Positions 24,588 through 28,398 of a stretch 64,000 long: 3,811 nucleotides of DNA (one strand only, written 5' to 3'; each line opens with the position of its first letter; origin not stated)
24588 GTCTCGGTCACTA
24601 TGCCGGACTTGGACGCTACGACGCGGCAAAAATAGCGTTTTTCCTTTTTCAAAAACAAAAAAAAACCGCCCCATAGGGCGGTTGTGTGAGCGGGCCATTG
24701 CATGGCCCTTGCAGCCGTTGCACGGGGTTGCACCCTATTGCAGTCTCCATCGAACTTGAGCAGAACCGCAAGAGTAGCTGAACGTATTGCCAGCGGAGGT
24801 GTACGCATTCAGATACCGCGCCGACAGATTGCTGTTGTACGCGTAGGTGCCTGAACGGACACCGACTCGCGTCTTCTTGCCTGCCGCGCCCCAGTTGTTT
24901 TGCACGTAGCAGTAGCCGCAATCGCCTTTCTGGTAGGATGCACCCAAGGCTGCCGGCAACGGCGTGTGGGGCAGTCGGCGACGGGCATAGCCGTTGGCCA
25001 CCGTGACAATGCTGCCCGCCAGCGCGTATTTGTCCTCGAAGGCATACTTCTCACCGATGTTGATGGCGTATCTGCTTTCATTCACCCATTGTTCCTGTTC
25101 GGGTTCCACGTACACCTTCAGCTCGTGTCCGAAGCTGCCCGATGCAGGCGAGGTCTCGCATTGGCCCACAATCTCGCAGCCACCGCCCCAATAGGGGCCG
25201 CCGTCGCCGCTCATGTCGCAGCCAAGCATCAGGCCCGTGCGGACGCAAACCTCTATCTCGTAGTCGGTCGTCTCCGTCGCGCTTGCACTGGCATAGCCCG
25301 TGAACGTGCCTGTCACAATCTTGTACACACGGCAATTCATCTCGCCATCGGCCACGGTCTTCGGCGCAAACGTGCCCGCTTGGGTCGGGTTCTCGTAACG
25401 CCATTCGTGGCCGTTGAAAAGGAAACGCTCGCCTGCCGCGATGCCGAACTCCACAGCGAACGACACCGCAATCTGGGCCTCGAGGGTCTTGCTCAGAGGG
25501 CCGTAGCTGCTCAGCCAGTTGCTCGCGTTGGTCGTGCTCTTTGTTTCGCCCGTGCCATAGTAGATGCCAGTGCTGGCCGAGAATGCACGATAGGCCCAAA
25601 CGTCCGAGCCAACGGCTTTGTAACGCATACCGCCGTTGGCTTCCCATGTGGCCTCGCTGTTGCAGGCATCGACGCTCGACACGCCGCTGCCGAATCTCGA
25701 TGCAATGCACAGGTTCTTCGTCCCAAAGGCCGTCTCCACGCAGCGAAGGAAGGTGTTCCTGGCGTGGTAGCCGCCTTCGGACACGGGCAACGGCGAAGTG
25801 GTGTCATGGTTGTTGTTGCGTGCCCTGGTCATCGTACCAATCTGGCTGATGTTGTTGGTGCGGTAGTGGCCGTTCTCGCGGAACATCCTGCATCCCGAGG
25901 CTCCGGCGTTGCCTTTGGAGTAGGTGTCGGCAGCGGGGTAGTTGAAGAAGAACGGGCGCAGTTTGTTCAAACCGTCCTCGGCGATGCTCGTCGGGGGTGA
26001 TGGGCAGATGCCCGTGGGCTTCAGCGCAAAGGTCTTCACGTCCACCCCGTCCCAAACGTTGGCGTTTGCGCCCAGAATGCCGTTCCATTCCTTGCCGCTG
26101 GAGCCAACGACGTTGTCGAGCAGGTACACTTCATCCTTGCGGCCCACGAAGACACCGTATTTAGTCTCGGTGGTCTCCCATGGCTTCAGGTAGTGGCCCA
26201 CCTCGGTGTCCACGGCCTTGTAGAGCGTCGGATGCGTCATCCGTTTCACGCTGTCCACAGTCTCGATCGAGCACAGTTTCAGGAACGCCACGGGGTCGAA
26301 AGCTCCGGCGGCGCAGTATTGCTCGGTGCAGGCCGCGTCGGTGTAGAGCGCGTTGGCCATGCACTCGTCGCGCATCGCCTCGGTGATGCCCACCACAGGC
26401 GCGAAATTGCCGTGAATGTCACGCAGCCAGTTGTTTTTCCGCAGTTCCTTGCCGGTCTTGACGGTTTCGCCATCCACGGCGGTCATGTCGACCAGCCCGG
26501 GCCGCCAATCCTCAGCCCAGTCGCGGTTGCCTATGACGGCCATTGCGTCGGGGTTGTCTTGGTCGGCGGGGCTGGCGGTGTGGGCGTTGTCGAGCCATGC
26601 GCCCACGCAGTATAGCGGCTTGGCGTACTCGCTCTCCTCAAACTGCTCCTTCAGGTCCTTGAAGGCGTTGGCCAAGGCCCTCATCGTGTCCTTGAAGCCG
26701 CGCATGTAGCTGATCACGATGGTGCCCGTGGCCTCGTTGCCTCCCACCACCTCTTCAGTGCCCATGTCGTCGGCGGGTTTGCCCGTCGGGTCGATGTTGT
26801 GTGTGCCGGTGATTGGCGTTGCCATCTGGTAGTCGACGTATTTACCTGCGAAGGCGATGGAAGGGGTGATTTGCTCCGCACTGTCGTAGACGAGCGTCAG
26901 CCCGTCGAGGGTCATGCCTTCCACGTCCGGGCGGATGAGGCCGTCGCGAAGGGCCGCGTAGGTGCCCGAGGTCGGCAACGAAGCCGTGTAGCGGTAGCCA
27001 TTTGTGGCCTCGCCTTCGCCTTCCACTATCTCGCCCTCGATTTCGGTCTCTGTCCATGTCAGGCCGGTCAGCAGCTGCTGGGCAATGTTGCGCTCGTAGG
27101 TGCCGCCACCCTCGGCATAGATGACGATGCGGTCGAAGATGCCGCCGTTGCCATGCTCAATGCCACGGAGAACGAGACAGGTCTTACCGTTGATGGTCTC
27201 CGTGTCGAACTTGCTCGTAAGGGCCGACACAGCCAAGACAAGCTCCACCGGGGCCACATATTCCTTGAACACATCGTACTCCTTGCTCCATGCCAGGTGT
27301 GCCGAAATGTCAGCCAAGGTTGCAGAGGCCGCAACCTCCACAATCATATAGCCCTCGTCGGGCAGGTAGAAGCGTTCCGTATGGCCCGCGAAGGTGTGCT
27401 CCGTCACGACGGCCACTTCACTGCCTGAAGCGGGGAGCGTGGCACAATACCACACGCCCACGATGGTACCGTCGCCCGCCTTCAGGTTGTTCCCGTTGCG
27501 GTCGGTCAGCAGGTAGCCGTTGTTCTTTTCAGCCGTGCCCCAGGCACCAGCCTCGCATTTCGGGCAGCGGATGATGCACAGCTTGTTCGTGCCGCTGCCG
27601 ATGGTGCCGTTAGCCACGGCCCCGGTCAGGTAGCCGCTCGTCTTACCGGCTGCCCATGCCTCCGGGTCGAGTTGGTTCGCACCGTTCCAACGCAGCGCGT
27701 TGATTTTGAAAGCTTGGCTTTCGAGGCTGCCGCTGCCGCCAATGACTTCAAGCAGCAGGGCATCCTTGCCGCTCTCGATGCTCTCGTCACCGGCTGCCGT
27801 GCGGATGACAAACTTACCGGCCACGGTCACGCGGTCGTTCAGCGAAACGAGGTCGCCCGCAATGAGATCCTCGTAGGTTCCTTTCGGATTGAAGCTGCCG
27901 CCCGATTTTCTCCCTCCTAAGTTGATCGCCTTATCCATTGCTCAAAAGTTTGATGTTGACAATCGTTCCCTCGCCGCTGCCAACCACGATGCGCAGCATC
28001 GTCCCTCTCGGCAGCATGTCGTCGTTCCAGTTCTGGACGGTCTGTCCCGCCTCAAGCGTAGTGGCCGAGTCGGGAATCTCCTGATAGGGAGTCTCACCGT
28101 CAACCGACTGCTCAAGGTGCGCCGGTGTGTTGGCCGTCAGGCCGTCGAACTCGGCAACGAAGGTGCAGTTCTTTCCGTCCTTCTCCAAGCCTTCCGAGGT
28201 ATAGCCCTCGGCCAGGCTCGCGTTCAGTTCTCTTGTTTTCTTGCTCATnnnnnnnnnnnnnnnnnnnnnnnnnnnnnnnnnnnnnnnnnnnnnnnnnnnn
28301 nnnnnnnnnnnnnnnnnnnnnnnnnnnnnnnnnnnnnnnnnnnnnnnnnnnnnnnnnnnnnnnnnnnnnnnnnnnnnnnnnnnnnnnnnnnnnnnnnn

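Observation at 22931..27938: Complete diversity-generating retroelement: TR and VR differ only at template adenines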

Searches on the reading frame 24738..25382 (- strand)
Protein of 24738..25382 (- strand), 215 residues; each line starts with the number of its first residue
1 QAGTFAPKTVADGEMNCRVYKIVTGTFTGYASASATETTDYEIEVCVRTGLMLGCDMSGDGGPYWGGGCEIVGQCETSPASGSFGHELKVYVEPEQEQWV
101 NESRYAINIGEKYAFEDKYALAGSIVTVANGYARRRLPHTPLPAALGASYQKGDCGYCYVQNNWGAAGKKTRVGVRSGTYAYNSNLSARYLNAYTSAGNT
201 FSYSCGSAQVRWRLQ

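Call 95: search_solved_structures(query=A7, max_evalue=10, show_alignments=2)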
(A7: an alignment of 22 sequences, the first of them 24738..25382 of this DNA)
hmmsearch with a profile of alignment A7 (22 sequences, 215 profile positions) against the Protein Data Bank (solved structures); distinct sequences matched with E-value up to 10: 1.
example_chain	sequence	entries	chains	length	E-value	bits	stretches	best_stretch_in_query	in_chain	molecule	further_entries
1hr8_O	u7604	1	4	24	2.1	11.2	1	171-190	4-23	CYTOCHROME C OXIDASE POLYPEPTIDE IV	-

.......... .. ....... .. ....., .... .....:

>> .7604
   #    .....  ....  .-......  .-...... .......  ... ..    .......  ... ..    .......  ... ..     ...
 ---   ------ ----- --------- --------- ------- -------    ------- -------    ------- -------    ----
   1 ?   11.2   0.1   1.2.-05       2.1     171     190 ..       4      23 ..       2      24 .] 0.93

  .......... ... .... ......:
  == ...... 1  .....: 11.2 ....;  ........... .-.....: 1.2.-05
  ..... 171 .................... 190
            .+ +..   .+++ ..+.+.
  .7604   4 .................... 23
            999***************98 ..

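Call 96: search_protein_families(library=pfam, alignment_id=A7, max_evalue=10)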
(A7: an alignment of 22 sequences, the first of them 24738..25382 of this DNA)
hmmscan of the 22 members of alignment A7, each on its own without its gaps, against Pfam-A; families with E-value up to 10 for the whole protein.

A. member 1, window:24738-25382:- (215 aa): 1 family
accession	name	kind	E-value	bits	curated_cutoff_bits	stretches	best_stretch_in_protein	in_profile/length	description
PF01281.25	Ribosomal_L9_N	-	0.05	13.6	20.7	1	122-137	15-30/47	Ribosomal protein L9, N-terminal domain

B. families by the number of members that match (of 22 scanned): 11 families
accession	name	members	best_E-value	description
PF00960.24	Neocarzinostat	1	0.019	Neocarzinostatin family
PF25411.1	DUF7888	1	0.024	Domain of unknown function (DUF7888)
PF04213.18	HtaA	1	0.025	Htaa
PF01281.25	Ribosomal_L9_N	1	0.05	Ribosomal protein L9, N-terminal domain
PF11774.14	Lsr2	1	0.058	Lsr2 dimerization domain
PF05223.17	MecA_N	1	0.1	NTF2-like N-terminal transpeptidase domain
PF24947.1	PGM1_C_vert_fung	1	0.17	Phosphoglucomutase-1, C-terminal domain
PF25337.1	C2_N_APX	1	0.19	N-terminal C2 domain of anterior pharynx excess proteins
PF09037.16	Sulphotransf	1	0.31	Stf0 sulphotransferase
PF03290.18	Peptidase_C57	1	0.32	Vaccinia virus I7 processing peptidase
PF07886.16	BA14K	1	5.2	BA14K-like protein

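Call 118: find_homologous_proteins(query=A7, max_evalue=0.01)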
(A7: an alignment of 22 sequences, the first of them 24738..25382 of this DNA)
Query A7 (22 sequences) (215 aa, profile of the alignment): 16 proteins with E <= 0.01 among 4905 candidates.
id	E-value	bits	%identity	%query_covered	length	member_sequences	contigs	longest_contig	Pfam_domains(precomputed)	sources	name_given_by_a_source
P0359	3.0e-68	248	71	98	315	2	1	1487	-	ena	-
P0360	1.3e-66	242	65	93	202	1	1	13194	-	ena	-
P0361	2.5e-66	241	67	93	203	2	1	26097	-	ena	-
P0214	2.3e-65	238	54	91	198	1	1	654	-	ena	-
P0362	6.4e-65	237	57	91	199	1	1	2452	-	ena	-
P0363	8.6e-55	204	66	76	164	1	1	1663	-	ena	-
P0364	9.1e-54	200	30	94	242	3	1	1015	-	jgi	jgi:hypothetical protein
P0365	1.6e-52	196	29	96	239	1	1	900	-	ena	-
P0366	3.7e-52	195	66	76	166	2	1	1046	-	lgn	-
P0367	7.1e-52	194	30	96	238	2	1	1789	-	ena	-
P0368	4.9e-51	191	30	96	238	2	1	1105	-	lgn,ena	-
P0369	2.8e-50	189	29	91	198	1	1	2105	-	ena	-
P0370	7.0e-50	188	30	94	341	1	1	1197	-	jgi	jgi:hypothetical protein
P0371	3.4e-45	172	24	93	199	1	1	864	-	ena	-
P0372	3.8e-39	153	26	81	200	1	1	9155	-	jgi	jgi:hypothetical protein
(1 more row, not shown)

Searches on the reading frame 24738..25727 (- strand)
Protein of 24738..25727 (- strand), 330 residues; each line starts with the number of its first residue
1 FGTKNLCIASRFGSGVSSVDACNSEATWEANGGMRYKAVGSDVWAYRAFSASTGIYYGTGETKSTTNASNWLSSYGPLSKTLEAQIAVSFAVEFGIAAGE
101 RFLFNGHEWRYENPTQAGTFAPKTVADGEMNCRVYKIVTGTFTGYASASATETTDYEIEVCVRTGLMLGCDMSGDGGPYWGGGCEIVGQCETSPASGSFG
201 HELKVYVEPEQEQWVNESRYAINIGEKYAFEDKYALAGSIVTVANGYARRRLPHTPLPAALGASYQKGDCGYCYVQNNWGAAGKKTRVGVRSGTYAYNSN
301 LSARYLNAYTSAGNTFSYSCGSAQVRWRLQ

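Call 72: search_protein_families(library=pfam, proteins=[window:24738-25727:-], max_evalue=10)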
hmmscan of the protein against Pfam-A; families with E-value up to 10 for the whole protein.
window:24738-25727:- (330 aa): 1 family
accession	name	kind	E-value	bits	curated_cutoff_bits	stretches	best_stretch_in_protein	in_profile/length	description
PF01281.25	Ribosomal_L9_N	-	0.093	12.7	20.7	1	237-252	15-30/47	Ribosomal protein L9, N-terminal domain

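Call 77: search_protein_representatives(protein=window:24738-25727:-)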
Query: 330 residues. Proteins with E-value up to 0.001 (for the whole library): 190; up to 1e-10: 161; up to 1e-30: 92. The best 150 are listed.
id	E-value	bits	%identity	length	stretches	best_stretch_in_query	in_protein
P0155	4.4e-143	493.1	67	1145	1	2-326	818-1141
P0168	4.5e-118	410.9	61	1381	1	1-325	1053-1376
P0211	7.8e-85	301.6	60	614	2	133-328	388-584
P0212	1.4e-76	274.4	45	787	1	1-325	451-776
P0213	7.2e-73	262.3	45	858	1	1-325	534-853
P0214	1.4e-65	238.3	55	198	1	130-325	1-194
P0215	5.0e-56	206.9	40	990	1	2-325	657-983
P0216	4.3e-55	203.8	39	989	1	1-326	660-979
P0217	4.6e-55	203.8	37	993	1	1-326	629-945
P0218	2.4e-54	201.4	39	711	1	1-325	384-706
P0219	2.8e-53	197.9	40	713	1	2-327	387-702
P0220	1.9e-52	195.1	36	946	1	1-325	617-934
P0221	2.3e-52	194.9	39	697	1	1-325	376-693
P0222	3.5e-52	194.3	39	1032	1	1-324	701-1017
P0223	7.8e-52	193.1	38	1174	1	4-327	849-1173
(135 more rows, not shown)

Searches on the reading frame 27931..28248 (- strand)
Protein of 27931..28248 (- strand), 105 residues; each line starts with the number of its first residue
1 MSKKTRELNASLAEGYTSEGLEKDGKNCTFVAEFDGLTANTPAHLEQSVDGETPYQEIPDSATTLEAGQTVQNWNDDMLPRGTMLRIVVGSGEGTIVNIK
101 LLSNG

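Call 13: search_protein_families(library=phrogs, proteins=[window:27931-28248:-], max_evalue=0.001)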
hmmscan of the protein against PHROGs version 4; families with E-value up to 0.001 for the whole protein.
window:27931-28248:- (105 aa): 0 families

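Call 29: search_protein_families(library=pfam, proteins=[window:27931-28248:-], max_evalue=0.01)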
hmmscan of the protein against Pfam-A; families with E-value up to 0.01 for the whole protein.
window:27931-28248:- (105 aa): 0 families

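Call 72: search_protein_families(library=pfam, proteins=[window:27934-28248:-], max_evalue=10)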
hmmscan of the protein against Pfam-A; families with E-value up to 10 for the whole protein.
window:27934-28248:- (105 aa): 2 families
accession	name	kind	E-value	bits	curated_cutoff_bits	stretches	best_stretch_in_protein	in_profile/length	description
PF19067.5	DUF5763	-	0.075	13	26.3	1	20-36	6-22/39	Family of unknown function (DUF5763)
PF23212.2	DUF7064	-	0.15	12.8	24.7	1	64-103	47-87/126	Domain of unknown function (DUF7064)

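Call 107: find_encoding_contigs(protein=window:27931-28248:-, flank=6000, max_places=10)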
Protein window:27931-28248:- (105 aa): 23 contigs read that carry it; 10 places shown.
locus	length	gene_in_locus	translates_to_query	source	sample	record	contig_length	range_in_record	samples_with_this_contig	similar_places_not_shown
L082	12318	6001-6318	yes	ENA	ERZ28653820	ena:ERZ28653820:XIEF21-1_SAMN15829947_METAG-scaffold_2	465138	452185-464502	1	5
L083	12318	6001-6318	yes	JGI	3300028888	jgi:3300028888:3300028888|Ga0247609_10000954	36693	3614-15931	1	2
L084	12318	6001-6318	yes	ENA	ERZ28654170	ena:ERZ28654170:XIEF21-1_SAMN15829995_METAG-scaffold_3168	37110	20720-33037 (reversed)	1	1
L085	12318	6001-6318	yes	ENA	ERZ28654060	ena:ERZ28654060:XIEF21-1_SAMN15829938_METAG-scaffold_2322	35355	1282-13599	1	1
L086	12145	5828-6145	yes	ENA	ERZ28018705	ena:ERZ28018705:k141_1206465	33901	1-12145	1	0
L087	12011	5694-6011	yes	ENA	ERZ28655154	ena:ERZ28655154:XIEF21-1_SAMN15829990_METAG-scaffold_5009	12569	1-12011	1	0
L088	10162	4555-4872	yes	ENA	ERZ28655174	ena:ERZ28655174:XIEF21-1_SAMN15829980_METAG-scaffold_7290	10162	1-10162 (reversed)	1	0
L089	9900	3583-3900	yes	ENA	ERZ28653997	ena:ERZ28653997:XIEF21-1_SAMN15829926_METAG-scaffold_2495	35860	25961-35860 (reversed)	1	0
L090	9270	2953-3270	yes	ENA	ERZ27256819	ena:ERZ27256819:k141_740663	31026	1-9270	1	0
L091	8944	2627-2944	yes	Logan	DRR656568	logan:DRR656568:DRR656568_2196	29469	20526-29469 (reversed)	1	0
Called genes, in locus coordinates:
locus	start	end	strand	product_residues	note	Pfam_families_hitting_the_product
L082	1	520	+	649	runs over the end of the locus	-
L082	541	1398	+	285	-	PF13604:AAA_30 (faint), PF25199:nSTAND_NTPase5 (faint), PF13191:AAA_16 (faint), PF13401:AAA_22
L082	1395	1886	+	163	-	-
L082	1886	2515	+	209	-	-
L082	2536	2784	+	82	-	-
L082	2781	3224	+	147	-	-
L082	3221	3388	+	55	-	-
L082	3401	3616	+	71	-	-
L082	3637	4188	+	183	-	PF07352:Phage_Mu_Gam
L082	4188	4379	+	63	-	-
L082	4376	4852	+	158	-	-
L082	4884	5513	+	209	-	-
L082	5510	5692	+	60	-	-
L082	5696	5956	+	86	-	-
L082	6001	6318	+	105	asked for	-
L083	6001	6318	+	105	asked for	-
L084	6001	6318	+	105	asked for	-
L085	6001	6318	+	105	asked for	-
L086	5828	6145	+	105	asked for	-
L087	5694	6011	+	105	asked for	-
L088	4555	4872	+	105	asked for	-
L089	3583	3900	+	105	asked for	-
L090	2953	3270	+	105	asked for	-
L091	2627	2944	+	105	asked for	-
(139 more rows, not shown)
